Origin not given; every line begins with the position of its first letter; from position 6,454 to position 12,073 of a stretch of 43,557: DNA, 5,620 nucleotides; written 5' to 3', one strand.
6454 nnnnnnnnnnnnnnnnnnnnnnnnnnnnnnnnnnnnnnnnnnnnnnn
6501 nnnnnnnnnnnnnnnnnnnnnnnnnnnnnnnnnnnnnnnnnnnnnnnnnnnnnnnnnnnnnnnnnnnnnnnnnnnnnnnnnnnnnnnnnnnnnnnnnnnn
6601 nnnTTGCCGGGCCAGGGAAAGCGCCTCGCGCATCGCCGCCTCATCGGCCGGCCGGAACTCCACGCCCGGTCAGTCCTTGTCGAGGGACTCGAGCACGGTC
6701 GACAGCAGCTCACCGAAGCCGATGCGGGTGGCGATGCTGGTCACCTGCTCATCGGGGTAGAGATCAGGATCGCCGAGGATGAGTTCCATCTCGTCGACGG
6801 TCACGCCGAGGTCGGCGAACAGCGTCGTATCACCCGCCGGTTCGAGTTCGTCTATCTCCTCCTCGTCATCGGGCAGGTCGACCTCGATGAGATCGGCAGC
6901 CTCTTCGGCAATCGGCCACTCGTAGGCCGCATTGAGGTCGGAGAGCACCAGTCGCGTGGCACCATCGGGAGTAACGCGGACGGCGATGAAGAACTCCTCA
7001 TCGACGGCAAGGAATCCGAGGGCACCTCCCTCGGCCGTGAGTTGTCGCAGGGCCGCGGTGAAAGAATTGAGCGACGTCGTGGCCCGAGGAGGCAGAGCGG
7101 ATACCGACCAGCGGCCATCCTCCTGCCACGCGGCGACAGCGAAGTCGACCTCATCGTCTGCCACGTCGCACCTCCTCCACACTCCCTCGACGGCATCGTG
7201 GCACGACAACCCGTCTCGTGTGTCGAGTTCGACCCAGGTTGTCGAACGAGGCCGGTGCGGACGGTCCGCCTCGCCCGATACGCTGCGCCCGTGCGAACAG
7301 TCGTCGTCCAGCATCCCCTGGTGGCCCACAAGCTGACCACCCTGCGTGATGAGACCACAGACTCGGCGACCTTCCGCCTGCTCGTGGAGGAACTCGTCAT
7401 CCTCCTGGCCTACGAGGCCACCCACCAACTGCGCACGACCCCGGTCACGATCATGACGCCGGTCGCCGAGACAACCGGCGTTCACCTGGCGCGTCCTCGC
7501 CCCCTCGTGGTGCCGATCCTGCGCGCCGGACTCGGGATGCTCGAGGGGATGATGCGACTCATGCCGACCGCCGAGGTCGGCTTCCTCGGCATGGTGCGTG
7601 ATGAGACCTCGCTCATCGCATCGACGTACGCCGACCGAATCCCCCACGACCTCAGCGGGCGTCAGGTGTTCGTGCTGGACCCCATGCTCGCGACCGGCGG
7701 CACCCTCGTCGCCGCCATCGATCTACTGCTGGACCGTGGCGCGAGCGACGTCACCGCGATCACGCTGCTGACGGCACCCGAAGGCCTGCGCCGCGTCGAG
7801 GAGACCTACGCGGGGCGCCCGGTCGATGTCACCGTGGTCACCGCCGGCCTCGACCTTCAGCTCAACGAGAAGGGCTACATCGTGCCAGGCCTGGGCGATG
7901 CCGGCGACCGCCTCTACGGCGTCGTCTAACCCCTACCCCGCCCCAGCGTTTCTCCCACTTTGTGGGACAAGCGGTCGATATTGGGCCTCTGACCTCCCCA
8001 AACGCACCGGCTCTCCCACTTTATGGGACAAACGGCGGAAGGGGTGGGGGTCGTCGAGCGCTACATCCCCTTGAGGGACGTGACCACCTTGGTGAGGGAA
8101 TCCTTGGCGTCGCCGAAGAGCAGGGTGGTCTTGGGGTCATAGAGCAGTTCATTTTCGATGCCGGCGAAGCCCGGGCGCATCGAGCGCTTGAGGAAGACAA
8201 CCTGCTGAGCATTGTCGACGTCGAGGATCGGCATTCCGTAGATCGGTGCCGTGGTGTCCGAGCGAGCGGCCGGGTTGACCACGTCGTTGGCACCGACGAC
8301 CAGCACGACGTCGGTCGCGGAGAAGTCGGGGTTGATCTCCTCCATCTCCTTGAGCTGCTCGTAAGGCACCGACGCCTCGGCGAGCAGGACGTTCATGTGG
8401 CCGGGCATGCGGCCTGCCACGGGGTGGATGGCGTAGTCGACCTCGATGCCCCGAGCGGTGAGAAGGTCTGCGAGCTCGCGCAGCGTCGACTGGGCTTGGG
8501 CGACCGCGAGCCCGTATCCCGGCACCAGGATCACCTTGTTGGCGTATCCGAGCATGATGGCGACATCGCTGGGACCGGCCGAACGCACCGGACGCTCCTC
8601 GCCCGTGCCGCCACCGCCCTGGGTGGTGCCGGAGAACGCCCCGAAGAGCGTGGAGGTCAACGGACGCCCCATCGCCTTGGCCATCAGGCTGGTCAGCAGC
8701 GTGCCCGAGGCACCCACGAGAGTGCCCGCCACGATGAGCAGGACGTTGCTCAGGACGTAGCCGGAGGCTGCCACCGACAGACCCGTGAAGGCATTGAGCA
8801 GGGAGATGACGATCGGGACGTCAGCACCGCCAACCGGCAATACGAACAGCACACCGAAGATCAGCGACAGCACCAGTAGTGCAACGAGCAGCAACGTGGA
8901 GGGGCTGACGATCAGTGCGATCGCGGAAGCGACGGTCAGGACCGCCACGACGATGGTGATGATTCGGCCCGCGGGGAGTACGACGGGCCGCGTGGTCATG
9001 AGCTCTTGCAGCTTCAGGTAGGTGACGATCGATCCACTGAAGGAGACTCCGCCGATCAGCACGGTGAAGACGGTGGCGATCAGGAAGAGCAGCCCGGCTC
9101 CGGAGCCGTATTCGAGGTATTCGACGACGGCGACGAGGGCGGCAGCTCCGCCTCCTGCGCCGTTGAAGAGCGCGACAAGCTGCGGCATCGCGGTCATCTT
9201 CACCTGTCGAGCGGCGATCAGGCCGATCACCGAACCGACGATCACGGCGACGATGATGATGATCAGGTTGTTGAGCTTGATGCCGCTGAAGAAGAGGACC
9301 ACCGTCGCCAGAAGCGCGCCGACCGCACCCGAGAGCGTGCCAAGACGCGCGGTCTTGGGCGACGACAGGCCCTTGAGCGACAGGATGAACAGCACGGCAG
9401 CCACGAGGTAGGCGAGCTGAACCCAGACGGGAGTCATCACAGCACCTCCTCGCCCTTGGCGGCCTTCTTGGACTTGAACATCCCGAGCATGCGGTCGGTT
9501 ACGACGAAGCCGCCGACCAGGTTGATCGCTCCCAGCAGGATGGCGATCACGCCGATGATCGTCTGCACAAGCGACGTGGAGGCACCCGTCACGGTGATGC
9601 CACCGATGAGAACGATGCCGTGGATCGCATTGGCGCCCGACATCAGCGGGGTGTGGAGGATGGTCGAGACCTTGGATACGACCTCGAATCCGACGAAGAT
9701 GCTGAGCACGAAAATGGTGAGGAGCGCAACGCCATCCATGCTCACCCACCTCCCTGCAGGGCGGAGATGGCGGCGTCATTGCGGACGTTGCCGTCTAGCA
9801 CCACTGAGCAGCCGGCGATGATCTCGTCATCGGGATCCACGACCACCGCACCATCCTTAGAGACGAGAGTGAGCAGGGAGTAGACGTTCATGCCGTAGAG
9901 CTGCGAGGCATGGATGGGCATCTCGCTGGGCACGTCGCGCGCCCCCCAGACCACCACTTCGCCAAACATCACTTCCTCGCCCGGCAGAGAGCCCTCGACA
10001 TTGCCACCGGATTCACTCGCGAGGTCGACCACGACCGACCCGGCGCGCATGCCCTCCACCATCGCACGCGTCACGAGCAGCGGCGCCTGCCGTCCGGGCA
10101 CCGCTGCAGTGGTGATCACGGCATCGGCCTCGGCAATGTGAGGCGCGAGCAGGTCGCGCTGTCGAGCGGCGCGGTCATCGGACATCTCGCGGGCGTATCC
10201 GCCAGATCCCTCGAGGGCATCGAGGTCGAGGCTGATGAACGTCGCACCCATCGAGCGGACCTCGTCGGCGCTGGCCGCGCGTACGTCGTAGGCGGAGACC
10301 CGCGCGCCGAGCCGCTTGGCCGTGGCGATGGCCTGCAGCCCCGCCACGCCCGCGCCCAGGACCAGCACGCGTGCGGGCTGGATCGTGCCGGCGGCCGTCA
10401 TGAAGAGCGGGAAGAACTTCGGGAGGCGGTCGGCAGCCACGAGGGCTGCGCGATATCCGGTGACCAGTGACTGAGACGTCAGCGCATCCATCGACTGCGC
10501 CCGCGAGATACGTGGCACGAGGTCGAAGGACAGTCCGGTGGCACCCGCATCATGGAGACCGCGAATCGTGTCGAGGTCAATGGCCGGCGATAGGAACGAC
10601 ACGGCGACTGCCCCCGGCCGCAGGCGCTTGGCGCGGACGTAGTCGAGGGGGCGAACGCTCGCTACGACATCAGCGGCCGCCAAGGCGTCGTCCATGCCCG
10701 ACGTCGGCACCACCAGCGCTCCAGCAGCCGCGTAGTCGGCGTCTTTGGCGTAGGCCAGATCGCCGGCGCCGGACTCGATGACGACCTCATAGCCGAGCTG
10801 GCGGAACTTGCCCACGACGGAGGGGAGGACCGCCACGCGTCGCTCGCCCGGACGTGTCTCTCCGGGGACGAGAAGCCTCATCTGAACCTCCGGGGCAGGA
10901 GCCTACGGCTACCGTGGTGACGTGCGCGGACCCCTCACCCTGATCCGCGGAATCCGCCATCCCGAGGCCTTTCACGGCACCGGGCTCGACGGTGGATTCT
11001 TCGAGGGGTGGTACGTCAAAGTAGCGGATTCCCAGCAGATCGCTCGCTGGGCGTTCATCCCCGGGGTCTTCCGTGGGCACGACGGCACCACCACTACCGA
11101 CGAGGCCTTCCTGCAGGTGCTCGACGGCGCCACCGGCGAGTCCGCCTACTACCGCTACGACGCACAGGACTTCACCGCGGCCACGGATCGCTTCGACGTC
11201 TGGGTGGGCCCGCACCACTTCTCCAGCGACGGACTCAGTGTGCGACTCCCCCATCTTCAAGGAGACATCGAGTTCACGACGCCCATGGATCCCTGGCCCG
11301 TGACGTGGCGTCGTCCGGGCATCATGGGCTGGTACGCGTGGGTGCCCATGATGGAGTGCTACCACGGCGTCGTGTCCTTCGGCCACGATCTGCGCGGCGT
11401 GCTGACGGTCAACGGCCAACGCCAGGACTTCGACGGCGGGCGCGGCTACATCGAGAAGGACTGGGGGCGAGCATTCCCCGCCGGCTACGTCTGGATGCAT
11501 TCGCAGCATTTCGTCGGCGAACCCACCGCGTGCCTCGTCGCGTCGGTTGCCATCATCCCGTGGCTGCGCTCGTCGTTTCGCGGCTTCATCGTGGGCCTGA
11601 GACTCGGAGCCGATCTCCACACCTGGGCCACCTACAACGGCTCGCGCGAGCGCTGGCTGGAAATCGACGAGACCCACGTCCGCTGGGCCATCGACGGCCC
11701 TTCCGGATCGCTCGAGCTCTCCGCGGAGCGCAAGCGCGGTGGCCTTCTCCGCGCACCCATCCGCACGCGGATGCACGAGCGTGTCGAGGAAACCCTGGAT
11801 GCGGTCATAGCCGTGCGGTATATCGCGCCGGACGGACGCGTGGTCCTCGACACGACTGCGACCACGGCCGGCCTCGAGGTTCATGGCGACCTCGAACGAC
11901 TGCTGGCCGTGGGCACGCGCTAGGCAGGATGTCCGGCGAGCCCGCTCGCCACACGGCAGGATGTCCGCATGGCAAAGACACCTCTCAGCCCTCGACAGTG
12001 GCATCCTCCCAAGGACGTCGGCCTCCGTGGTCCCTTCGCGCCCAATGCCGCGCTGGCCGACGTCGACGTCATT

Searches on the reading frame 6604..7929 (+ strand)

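Call 63: search_protein_families(library=pfam, proteins=[window:6604-7929:+], max_evalue=0.000001)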
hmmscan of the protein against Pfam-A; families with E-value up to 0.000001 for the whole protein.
window:6604-7929:+ (441 aa): 2 families
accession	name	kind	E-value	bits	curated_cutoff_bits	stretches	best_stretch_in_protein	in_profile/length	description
PF14681.12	UPRTase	-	2.7e-63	213.6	27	1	234-439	1-205/206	Uracil phosphoribosyltransferase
PF00156.33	Pribosyltran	-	2e-11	43.9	26.3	1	299-401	30-136/158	Phosphoribosyl transferase domain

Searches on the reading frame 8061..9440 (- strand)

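Call 63: search_protein_families(library=pfam, proteins=[window:8061-9440:-], max_evalue=0.000001)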
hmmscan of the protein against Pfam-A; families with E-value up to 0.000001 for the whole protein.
window:8061-9440:- (459 aa): 1 family
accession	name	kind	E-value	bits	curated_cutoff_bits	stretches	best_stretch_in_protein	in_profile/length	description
PF02233.22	PNTB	-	2.2e-174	581.2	31.7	1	8-454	2-455/456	NAD(P) transhydrogenase beta subunit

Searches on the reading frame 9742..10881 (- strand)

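Call 63: search_protein_families(library=pfam, proteins=[window:9742-10881:-], max_evalue=0.000001)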
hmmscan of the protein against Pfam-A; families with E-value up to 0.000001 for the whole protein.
window:9742-10881:- (379 aa): 2 families
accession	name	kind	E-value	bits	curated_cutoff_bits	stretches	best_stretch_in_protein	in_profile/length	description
PF01262.27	AlaDh_PNT_C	-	2e-59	201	23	1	145-368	1-213/214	Alanine dehydrogenase/PNT, C-terminal domain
PF05222.21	AlaDh_PNT_N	-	2.4e-33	115.7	30.4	1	5-140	2-135/136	Alanine dehydrogenase/PNT, N-terminal domain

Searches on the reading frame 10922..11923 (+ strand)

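Call 63: search_protein_families(library=pfam, proteins=[window:10922-11923:+], max_evalue=0.000001)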
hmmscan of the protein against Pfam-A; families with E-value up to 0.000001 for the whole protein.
window:10922-11923:+ (333 aa): 1 family
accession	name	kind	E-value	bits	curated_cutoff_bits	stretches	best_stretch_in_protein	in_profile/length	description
PF14249.11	Tocopherol_cycl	-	5.6e-20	72.1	26.6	1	121-322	131-335/335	Tocopherol cyclase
